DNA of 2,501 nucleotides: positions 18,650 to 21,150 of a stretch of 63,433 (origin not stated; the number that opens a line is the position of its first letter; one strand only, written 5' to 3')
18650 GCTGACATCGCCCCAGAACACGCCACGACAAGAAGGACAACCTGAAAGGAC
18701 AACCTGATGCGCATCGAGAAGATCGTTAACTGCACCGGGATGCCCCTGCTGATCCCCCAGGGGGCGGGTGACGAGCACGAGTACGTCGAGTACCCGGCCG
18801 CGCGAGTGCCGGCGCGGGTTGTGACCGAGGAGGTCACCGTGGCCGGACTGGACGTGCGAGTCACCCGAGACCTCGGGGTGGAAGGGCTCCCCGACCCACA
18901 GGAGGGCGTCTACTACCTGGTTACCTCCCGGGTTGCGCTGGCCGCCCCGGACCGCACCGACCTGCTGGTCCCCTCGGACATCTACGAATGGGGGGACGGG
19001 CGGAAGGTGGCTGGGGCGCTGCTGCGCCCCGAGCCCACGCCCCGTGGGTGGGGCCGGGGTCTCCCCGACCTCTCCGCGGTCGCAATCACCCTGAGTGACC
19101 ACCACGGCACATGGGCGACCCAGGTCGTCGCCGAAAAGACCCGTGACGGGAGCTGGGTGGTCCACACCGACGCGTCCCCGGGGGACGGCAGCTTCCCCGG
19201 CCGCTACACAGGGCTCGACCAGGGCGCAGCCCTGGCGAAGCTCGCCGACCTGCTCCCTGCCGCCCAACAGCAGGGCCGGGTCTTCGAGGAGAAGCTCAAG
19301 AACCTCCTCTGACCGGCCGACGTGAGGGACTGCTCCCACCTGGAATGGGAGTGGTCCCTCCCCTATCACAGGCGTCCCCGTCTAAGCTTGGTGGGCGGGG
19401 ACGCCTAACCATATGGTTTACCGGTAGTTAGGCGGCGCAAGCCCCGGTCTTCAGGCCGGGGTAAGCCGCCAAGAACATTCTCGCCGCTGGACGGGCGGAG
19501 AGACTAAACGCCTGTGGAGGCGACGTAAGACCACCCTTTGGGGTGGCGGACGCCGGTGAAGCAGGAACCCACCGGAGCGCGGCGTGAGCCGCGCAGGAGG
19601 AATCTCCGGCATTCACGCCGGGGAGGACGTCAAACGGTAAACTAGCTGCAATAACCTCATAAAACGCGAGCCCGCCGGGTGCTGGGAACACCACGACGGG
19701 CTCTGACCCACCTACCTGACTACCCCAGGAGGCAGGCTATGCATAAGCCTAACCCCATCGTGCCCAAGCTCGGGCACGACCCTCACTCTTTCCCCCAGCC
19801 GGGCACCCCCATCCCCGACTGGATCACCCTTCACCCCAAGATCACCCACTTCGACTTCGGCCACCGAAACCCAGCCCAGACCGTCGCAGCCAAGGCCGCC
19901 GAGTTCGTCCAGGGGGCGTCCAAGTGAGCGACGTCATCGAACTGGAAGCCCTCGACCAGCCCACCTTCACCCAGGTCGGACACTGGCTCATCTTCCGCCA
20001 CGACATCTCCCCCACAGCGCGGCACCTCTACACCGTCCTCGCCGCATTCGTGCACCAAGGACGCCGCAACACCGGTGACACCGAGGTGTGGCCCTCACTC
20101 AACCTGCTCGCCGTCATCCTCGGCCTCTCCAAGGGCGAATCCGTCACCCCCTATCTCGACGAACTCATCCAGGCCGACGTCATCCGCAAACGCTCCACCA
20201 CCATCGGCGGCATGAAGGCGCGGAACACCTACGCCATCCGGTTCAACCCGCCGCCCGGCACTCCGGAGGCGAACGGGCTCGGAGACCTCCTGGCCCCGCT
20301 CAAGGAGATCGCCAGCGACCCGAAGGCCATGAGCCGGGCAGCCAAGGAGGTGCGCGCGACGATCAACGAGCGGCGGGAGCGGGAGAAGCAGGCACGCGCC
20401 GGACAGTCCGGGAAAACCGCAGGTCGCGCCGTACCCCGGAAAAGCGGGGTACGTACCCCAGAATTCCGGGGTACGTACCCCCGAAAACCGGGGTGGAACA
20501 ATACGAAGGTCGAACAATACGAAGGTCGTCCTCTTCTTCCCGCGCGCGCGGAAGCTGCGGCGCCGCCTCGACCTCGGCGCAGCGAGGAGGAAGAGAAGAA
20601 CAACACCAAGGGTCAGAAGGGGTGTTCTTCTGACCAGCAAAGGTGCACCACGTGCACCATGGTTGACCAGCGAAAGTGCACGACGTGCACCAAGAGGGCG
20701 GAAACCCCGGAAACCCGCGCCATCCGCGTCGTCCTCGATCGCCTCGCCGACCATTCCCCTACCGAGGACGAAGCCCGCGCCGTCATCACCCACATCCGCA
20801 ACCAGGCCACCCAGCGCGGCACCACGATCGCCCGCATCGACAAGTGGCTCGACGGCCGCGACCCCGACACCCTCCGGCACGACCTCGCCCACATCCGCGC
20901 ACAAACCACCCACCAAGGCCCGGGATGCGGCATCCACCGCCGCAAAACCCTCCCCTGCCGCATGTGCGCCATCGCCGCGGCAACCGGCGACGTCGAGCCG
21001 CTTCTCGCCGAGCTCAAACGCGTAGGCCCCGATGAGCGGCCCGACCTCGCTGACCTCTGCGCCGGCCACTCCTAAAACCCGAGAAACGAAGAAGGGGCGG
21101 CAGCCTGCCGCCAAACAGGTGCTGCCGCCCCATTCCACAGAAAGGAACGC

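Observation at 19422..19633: Orphan omega-RNA: a 212-bp MITE-like IS605-family derivative with guide-RNA scaffold but no tnpB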

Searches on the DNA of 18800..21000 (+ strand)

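Call 7: search_dna_similar(query=window:19380-19700:+, collection=phages, mode=distant, max_rows=40)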
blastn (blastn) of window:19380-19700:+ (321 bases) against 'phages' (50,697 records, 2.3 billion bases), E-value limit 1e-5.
Records with a match: 44; places in all: 45; records where one place covers at least 80% of the query: 0.
Best place of each record, by identity: 60-80% 44.
By first word of the organism name: Mycobacterium 42; Saccharomonospora 1; Thermobifida 1.
By host as written in the record: Mycobacterium smegmatis mc2 155 29; Mycobacterium smegmatis mc#155 8; Mycobacterium smegmatis mc2155 3; Mycobacterium smegmatius mc2 155 2; Saccharomonospora sp. 1; Thermobifida fusca NTU22 1.
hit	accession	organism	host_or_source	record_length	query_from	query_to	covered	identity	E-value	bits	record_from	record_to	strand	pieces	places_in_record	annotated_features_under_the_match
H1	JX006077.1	Saccharomonospora phage PIS 136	Saccharomonospora sp.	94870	95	257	51%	78.5%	8e-28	129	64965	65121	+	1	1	transposase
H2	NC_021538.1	Mycobacterium phage Job42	Mycobacterium smegmatis mc2 155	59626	86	191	33%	74.4%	1e-11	76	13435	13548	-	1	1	17: transposase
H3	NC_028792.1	Mycobacterium phage Kimberlium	Mycobacterium smegmatis mc2 155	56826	86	191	33%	74.4%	1e-11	76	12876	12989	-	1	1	transposase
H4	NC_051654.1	Mycobacterium phage Empress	Mycobacterium smegmatis mc2 155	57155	86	191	33%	74.4%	1e-11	76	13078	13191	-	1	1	15: transposase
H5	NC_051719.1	Mycobacterium phage WillSterrel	Mycobacterium smegmatis mc2 155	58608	86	191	33%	74.4%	1e-11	76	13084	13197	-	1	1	transposase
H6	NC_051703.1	Mycobacterium phage QuickMath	Mycobacterium smegmatius mc2 155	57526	86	191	33%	74.4%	1e-11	76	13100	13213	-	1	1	15: transposase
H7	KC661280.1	Mycobacterium phage Job42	Mycobacterium smegmatis mc2 155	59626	86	191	33%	74.4%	1e-11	76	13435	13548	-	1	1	17: transposase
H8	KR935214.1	Mycobacterium phage Kimberlium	Mycobacterium smegmatis mc2 155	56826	86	191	33%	74.4%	1e-11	76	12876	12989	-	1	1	transposase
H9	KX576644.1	Mycobacterium phage WillSterrel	Mycobacterium smegmatis mc2 155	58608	86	191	33%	74.4%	1e-11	76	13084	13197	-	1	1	transposase protein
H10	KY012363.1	Mycobacterium phage Empress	Mycobacterium smegmatis mc2 155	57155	86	191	33%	74.4%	1e-11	76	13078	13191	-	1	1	15: transposase DNA domain protein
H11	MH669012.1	Mycobacterium phage QuickMath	Mycobacterium smegmatius mc2 155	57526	86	191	33%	74.4%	1e-11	76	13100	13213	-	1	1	15: transposase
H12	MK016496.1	Mycobacterium phage IrishSherpFalk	Mycobacterium smegmatis mc2 155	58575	86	191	33%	74.4%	1e-11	76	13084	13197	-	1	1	15: transposase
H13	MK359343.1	Mycobacterium phage Pollywog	Mycobacterium smegmatis mc2 155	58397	86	191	33%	74.4%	1e-11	76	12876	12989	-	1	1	16: transposase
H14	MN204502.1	Mycobacterium phage KingMidas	Mycobacterium smegmatis mc#155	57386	86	191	33%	74.4%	1e-11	76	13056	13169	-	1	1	15: transposase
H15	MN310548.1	Mycobacterium phage Juice456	Mycobacterium smegmatis mc#155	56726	86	191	33%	74.4%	1e-11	76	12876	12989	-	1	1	16: transposase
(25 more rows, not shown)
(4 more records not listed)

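Call 14: search_dna_similar(query=window:18800-21000:+, collection=phages, mode=distant, max_rows=5)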
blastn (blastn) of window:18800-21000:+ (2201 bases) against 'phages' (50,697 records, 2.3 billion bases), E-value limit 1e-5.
Records with a match: 44; places in all: 46; records where one place covers at least 80% of the query: 1.
Best place of each record, by identity: 90-95% 1; 60-80% 43.
By first word of the organism name: Mycobacterium 42; Thermobifida 1; Saccharomonospora 1.
By host as written in the record: Mycobacterium smegmatis mc2 155 29; Mycobacterium smegmatis mc#155 8; Mycobacterium smegmatis mc2155 3; Mycobacterium smegmatius mc2 155 2; Thermobifida fusca NTU22 1; Saccharomonospora sp. 1.
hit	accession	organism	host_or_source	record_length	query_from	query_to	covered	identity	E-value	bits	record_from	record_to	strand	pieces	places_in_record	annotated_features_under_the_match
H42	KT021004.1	Thermobifida phage P1312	Thermobifida fusca NTU22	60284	7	2201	82%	92.7%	0e+0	2660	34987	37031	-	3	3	hypothetical protein (x3)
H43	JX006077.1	Saccharomonospora phage PIS 136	Saccharomonospora sp.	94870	675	837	7%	78.5%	6e-27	129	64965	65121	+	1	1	transposase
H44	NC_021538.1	Mycobacterium phage Job42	Mycobacterium smegmatis mc2 155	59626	666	771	5%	74.4%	1e-10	76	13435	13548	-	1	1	17: transposase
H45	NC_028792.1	Mycobacterium phage Kimberlium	Mycobacterium smegmatis mc2 155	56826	666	771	5%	74.4%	1e-10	76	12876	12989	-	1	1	transposase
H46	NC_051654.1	Mycobacterium phage Empress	Mycobacterium smegmatis mc2 155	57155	666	771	5%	74.4%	1e-10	76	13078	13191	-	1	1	15: transposase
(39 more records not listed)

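Call 16: get_annotated_region(hit=H42, flank=1500)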
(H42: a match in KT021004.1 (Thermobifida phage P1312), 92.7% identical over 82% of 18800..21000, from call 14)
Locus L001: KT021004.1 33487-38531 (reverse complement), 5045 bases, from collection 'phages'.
description: Thermobifida phage P1312, complete genome.
organism: Thermobifida phage P1312 (NCBI taxid 1661715)
taxonomy: Viruses; Duplodnaviria; Heunggongvirae; Uroviricota; Caudoviricetes
host: Thermobifida fusca NTU22; source: compost; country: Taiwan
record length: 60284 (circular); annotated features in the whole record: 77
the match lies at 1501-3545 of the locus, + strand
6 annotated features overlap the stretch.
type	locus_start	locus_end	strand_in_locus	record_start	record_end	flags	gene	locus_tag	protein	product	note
CDS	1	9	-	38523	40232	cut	-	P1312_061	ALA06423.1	hypothetical protein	-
CDS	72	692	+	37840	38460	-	-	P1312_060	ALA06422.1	hypothetical protein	similar to WP_017541564 Nocardiopsis halophila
CDS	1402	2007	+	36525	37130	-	-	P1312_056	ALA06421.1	hypothetical protein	similar to WP_040271854 Streptomonospora alba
CDS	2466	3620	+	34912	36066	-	-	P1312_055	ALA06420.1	hypothetical protein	similar to WP_037974524 Synergistes jonesii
CDS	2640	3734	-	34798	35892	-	-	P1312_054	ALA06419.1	hypothetical protein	-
CDS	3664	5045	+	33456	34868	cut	-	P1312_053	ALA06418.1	replicative DNA helicase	-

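Call 24: get_annotated_region(hit=H1, flank=1800)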
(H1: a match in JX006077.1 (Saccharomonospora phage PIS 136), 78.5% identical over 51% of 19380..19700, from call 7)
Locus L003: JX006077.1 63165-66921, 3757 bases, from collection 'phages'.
description: Saccharomonospora phage PIS 136, complete genome.
organism: Saccharomonospora phage PIS 136 (NCBI taxid 182851)
taxonomy: Viruses; Duplodnaviria; Heunggongvirae; Uroviricota; Caudoviricetes
host: Saccharomonospora sp.; source: soil; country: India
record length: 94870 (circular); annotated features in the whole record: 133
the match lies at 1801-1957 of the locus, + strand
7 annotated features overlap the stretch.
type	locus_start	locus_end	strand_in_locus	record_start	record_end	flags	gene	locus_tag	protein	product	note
CDS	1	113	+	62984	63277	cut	-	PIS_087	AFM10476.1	hypothetical protein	-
CDS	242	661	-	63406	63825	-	-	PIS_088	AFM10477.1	ISHa1942 transposase A-like protein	Y1_Tnp [pfam01797] transposase IS200 like domain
CDS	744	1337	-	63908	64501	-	-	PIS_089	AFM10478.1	hypothetical protein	-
CDS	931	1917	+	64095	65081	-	-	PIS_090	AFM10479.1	transposase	OrfB_IS605[pfam01385] probable transposase domain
tRNA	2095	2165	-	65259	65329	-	-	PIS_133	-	tRNA-Cys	-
CDS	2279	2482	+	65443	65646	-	-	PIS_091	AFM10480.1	hypothetical protein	-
CDS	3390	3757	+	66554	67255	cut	-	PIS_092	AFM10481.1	hypothetical protein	similar to gp52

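Call 80: search_dna_similar(query=window:19634-19665:+, collection=phages, mode=distant, max_evalue=10, max_rows=10)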
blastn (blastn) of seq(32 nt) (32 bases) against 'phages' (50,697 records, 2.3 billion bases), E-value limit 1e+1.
Records with a match: 10; places in all: 10; records where one place covers at least 80% of the query: 1.
Best place of each record, by identity: >=99% 2; 90-95% 1; 80-90% 7.
By first word of the organism name: Vibrio 7; Thermobifida 1; Bacteriophage 1; Clostridium 1.
By host as written in the record: Vibrio harveyi BAA-1116 7; Thermobifida fusca NTU22 1; - 1; Clostridium perfringens 1.
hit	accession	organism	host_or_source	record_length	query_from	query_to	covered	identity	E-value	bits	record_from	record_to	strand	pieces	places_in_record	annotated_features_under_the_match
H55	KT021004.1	Thermobifida phage P1312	Thermobifida fusca NTU22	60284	2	32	97%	100.0%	8e-8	57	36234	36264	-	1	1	none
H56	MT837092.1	Bacteriophage sp.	human fecal samples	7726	3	26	75%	91.7%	3e-1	36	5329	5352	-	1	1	record has no annotation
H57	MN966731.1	Vibrio phage Chazly21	Vibrio harveyi BAA-1116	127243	6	30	78%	88.0%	3e+0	33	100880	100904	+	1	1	none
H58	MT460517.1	Vibrio phage Athena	Vibrio harveyi BAA-1116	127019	6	30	78%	88.0%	3e+0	33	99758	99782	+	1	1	none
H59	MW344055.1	Vibrio phage GRLPWR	Vibrio harveyi BAA-1116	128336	6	30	78%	88.0%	3e+0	33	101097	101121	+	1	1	none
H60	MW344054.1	Vibrio phage Gary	Vibrio harveyi BAA-1116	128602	6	30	78%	88.0%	3e+0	33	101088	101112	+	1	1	none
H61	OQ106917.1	Vibrio phage IW18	Vibrio harveyi BAA-1116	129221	6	30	78%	88.0%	3e+0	33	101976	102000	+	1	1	none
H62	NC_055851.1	Vibrio phage Athena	Vibrio harveyi BAA-1116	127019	6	30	78%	88.0%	3e+0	33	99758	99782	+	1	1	none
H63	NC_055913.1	Vibrio phage Gary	Vibrio harveyi BAA-1116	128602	6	30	78%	88.0%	3e+0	33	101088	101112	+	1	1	none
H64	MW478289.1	Clostridium phage phiCp-A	Clostridium perfringens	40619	4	20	53%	100.0%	3e+0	32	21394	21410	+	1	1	hypothetical protein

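Call 100: search_rna_families(source=window, start=19350, end=19700, threshold=evalue, max_evalue=10)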
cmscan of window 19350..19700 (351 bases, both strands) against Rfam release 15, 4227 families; matches with E-value up to 10: 3.
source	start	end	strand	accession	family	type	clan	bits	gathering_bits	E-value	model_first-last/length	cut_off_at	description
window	19543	19646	+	RF00062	HgcC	Gene;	-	25.8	50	0.00037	1-130/130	no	HgcC family RNA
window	19451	19499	-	RF02803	PyrR205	Gene; snRNA; snoRNA; HACA-box;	-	17.9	35.6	0.17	1-61/61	no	Pyrobaculum sRNA 205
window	19558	19627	+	RF03015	Transposase-2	Gene; sRNA;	-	14.1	42.7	2.1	1-69/69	no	Transposase-2 RNA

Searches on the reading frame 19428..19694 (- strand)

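Call 104: search_protein_families(library=pfam, proteins=[window:19428-19694:-], max_evalue=1)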
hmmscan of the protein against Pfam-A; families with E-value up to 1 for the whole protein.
window:19428-19694:- (88 aa): 1 family
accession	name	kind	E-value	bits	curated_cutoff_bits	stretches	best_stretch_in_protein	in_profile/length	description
PF08534.16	Redoxin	-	0.17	12.1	26.6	1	53-87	8-45/148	Redoxin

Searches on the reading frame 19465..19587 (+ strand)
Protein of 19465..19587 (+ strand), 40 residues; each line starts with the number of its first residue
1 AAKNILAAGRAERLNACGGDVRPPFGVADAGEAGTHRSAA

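Call 46: find_homologous_proteins(query=window:19465-19584:+, max_evalue=0.01)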
Query seq(40 aa) (40 aa): 8 proteins with E <= 0.01 among 10 candidates.
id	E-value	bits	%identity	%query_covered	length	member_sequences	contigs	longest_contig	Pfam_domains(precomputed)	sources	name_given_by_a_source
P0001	3.2e-16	74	95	100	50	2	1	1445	-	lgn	-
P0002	2.1e-10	57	80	100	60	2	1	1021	PF07282.19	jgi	jgi:putative transposase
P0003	5.9e-8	49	78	100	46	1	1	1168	-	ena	-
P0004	3.7e-7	47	74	93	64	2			PF07282.19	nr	nr:zinc ribbon domain-containing protein [Actinopolyspora mortivallis]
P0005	3.0e-6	44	70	100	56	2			PF07282.19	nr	nr:zinc ribbon domain-containing protein [Nocardia sp. SYP-A9097]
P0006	4.2e-6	43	70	100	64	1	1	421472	PF07282.19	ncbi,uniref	ncbi:zinc ribbon domain-containing protein [Nocardia sp. SYP-A9097]|uniref:zinc ribbon domain-contai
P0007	1.6e-5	42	70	100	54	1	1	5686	-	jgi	jgi:putative transposase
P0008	9.5e-5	39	70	100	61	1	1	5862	PF07282.19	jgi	jgi:putative transposase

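Call 48: find_encoding_contigs(protein=P0001, flank=3000)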
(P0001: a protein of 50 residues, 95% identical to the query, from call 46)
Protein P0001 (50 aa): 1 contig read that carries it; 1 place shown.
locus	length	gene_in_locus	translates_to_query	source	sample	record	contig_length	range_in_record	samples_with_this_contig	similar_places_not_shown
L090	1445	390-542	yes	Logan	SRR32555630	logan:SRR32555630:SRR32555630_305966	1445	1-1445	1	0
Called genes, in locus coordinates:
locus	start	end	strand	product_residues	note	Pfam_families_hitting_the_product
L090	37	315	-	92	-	-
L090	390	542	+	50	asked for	-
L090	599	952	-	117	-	-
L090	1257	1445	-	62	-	?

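Call 49: find_encoding_contigs(protein=P0002, flank=3000)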
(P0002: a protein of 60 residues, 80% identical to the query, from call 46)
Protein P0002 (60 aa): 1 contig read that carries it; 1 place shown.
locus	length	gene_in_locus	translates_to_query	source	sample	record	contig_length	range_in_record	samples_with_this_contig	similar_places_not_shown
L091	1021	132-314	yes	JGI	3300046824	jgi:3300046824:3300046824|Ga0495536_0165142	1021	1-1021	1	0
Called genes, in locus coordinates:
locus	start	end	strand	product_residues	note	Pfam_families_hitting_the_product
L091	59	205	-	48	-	-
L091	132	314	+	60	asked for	PF07282:Cas12f1-like_TNB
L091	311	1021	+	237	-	?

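Call 52: find_encoding_contigs(protein=P0003, flank=2000)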
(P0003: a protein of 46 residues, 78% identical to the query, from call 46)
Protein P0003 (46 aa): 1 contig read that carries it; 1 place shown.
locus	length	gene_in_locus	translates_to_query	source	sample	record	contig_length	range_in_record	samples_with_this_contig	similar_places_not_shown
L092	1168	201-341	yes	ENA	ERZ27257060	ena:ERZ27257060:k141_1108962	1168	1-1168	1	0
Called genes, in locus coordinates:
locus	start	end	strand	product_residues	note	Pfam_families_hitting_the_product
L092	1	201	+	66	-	?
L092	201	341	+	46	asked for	-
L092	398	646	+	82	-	-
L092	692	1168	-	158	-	?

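Call 53: find_encoding_contigs(protein=P0007, flank=2000)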
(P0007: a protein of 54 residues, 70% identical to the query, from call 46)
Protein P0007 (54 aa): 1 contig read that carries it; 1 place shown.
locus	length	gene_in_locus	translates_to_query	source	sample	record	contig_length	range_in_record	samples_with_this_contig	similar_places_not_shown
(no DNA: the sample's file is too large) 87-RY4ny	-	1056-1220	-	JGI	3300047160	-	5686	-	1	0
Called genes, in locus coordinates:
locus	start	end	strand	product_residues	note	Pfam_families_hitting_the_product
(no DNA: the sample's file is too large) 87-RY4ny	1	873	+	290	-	?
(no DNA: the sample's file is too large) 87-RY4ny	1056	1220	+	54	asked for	-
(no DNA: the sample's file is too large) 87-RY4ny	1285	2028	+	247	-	PF13328:HD_4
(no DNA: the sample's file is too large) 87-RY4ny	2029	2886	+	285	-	PF01149:Fapy_DNA_glyco, PF06831:H2TH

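Call 54: find_encoding_contigs(protein=P0006, flank=2000)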
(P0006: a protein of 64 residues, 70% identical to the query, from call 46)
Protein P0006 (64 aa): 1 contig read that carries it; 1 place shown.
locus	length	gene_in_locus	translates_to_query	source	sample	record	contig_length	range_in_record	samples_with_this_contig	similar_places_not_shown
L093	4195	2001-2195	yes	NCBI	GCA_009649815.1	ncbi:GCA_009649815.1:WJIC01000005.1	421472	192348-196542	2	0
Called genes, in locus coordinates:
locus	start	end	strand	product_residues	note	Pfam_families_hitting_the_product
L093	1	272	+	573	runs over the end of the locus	PF00449:Urease_alpha, PF01979:Amidohydro_1, PF07969:Amidohydro_3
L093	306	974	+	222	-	PF01596:Methyltransf_3, PF01135:PCMT, PF13847:Methyltransf_31, PF13578:Methyltransf_24, PF13649:Methyltransf_25 (weak)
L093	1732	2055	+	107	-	PF01385:OrfB_IS605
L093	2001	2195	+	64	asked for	PF07282:Cas12f1-like_TNB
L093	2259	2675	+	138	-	PF17775:YchJ_M-like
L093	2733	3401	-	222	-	PF00440:TetR_N, PF02909:TetR_C_1 (weak)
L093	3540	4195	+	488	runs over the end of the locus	PF12832:MFS_1_like (weak), PF00083:Sugar_tr (weak), PF07690:MFS_1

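Call 104: search_protein_families(library=pfam, proteins=[window:19465-19587:+], max_evalue=1)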
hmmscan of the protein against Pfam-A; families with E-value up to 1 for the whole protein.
window:19465-19587:+ (40 aa): 0 families
